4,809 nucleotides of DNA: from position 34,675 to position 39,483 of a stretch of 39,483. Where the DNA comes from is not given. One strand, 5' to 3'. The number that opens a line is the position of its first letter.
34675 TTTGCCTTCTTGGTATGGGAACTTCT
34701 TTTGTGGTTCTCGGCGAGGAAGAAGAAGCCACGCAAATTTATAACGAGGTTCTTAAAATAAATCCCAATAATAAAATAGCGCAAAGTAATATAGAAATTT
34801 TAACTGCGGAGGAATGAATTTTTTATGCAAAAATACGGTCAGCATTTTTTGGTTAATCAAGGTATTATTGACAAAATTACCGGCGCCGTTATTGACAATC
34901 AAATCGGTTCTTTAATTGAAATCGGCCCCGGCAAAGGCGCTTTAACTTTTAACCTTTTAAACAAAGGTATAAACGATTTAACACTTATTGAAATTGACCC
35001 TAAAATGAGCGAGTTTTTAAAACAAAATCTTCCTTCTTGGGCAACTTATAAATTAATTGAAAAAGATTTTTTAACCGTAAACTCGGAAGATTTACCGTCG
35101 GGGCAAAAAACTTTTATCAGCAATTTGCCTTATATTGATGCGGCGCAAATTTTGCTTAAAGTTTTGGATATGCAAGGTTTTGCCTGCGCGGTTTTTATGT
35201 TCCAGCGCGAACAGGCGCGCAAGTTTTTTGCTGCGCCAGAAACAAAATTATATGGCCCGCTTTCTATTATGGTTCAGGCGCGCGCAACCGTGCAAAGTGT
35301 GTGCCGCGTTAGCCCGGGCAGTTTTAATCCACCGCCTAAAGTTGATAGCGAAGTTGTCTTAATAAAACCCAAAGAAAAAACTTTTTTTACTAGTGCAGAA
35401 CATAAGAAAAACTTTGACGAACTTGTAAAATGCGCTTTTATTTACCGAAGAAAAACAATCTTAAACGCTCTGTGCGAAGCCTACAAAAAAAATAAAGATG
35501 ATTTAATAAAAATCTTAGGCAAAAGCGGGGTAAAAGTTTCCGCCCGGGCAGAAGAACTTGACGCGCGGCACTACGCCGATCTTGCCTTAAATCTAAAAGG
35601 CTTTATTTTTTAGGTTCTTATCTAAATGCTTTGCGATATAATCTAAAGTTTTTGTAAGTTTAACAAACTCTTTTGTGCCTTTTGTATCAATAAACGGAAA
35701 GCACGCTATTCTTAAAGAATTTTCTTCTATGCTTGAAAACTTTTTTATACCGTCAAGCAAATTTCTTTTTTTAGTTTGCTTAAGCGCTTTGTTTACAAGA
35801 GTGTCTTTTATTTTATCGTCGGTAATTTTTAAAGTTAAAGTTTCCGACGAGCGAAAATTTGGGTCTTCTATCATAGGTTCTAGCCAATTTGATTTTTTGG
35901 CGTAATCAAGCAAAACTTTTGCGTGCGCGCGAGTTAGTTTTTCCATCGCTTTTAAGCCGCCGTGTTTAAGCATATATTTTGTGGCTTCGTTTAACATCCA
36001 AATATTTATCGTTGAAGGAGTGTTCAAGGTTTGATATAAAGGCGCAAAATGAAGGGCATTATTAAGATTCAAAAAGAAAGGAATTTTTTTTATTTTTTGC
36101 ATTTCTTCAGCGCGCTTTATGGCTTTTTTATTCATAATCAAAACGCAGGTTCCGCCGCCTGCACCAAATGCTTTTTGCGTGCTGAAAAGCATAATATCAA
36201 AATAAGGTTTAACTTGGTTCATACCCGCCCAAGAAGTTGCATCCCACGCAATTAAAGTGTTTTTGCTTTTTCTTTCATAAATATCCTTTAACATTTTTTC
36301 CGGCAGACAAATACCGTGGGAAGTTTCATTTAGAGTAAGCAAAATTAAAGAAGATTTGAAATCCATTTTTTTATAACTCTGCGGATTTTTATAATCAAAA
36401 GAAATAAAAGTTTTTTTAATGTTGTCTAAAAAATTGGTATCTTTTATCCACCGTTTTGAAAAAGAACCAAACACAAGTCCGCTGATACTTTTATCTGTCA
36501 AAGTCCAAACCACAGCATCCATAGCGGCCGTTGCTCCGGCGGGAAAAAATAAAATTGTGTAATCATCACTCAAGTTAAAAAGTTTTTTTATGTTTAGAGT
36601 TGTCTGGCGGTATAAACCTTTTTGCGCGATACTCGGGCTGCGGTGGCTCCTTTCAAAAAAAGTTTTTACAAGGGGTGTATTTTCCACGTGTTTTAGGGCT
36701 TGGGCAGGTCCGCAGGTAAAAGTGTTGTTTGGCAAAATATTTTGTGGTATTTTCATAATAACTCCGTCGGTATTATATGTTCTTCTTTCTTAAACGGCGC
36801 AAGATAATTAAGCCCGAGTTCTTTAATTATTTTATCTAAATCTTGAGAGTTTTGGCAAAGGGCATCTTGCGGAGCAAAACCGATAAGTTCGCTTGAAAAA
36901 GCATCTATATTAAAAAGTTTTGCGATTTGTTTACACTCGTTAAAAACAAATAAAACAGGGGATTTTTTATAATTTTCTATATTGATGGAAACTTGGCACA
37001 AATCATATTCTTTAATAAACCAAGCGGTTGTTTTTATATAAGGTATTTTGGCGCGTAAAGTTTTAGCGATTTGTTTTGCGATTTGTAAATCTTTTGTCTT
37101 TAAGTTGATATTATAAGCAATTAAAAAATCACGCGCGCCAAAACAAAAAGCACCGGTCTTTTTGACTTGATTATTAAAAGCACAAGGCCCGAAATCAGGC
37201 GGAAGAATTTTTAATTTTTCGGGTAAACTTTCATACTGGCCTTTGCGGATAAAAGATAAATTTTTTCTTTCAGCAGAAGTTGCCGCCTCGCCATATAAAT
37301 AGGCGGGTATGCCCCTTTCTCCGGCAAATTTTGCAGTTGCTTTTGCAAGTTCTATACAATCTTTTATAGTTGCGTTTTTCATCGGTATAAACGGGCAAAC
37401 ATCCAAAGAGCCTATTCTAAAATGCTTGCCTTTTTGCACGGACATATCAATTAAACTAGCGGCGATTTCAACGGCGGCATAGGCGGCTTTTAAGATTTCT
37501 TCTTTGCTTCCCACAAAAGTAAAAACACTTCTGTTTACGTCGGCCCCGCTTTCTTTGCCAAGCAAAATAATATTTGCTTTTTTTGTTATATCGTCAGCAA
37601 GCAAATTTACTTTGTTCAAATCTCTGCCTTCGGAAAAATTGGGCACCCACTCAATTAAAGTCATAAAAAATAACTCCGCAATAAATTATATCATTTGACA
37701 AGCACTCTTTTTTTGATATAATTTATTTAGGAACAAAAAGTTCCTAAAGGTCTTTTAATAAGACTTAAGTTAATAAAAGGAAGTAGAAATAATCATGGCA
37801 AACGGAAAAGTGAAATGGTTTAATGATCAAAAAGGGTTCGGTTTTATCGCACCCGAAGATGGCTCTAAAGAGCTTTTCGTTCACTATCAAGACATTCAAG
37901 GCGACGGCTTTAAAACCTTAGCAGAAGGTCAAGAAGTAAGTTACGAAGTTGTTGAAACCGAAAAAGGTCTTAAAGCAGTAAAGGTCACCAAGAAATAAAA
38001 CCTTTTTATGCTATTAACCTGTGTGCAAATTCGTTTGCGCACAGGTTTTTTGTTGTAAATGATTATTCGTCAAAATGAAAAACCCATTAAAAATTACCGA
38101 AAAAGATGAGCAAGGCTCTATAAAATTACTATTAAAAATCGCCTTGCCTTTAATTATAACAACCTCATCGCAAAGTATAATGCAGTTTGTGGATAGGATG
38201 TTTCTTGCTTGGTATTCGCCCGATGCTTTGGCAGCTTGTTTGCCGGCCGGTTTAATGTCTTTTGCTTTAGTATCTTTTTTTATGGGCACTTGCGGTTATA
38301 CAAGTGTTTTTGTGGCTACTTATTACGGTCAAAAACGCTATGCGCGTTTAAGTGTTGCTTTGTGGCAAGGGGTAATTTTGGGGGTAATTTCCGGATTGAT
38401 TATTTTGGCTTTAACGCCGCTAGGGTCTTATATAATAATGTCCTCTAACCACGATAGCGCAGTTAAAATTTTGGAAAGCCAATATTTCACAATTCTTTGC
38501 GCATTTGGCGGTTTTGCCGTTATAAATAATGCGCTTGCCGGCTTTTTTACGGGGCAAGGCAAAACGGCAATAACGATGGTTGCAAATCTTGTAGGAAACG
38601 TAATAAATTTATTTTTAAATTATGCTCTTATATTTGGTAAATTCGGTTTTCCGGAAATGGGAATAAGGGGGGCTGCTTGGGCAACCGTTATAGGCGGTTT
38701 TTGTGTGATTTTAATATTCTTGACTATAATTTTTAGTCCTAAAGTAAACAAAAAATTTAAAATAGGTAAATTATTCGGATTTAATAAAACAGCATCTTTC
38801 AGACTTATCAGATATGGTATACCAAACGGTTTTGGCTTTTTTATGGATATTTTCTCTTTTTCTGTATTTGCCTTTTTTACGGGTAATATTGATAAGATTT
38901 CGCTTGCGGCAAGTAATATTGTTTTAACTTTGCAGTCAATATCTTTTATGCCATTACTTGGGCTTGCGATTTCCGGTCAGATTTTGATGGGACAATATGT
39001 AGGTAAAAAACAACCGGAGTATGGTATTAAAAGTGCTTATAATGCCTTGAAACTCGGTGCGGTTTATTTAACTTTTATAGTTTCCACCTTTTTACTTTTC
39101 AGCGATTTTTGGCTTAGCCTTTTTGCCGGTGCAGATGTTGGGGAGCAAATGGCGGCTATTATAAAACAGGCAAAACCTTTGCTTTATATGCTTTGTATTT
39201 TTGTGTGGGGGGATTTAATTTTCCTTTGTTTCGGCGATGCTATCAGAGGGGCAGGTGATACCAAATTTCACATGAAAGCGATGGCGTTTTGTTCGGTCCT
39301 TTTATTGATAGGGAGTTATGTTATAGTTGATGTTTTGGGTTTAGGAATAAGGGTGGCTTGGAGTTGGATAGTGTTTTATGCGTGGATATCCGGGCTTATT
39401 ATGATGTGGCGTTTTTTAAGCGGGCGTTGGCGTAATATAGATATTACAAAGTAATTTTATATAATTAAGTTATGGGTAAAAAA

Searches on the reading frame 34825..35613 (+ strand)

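Call 6: search_protein_families(library=pfam, proteins=[window:34825-35613:+], max_evalue=0.001)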
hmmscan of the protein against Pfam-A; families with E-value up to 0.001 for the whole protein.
window:34825-35613:+ (262 aa): 1 family
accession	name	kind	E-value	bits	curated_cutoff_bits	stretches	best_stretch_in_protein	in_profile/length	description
PF00398.26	RrnaAD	-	4.1e-47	160.9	24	1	2-253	6-257/263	Ribosomal RNA adenine dimethylase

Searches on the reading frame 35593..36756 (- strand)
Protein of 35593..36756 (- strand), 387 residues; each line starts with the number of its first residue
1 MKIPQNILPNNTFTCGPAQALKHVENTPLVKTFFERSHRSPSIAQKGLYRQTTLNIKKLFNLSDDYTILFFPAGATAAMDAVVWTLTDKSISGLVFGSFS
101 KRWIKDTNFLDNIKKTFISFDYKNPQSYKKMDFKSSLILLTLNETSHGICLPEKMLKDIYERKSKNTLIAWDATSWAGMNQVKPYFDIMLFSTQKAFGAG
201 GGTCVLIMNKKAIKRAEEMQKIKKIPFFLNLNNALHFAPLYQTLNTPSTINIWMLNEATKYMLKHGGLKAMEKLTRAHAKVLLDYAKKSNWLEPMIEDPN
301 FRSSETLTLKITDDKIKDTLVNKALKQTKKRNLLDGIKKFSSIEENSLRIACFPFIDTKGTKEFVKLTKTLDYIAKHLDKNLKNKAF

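Call 6: search_protein_families(library=pfam, proteins=[window:35593-36756:-], max_evalue=0.001)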
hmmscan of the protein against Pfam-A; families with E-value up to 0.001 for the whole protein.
window:35593-36756:- (387 aa): 1 family
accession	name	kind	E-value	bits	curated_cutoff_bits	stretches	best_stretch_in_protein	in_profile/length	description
PF00266.25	Aminotran_5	-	1.3e-13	51.1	21.5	1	129-324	134-327/371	Aminotransferase class-V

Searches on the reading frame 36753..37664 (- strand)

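Call 6: search_protein_families(library=pfam, proteins=[window:36753-37664:-], max_evalue=0.001)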
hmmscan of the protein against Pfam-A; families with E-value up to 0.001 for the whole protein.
window:36753-37664:- (303 aa): 2 families
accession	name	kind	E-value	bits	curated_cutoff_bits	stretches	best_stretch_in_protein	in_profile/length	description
PF07837.17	FTCD_N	-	5.7e-52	176.4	27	1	3-178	1-176/176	Formiminotransferase domain, N-terminal subdomain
PF02971.19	FTCD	-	2.8e-25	89.3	24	1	180-298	1-143/145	Formiminotransferase domain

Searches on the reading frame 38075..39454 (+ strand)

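Call 34: search_protein_families(library=pfam, proteins=[window:38075-39454:+], max_evalue=0.01)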
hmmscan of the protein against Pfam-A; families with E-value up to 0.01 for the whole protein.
window:38075-39454:+ (459 aa): 1 family
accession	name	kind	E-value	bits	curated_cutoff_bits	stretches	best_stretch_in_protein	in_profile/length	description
PF01554.23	MatE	-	2.1e-42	145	24.9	2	25-183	1-160/161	MatE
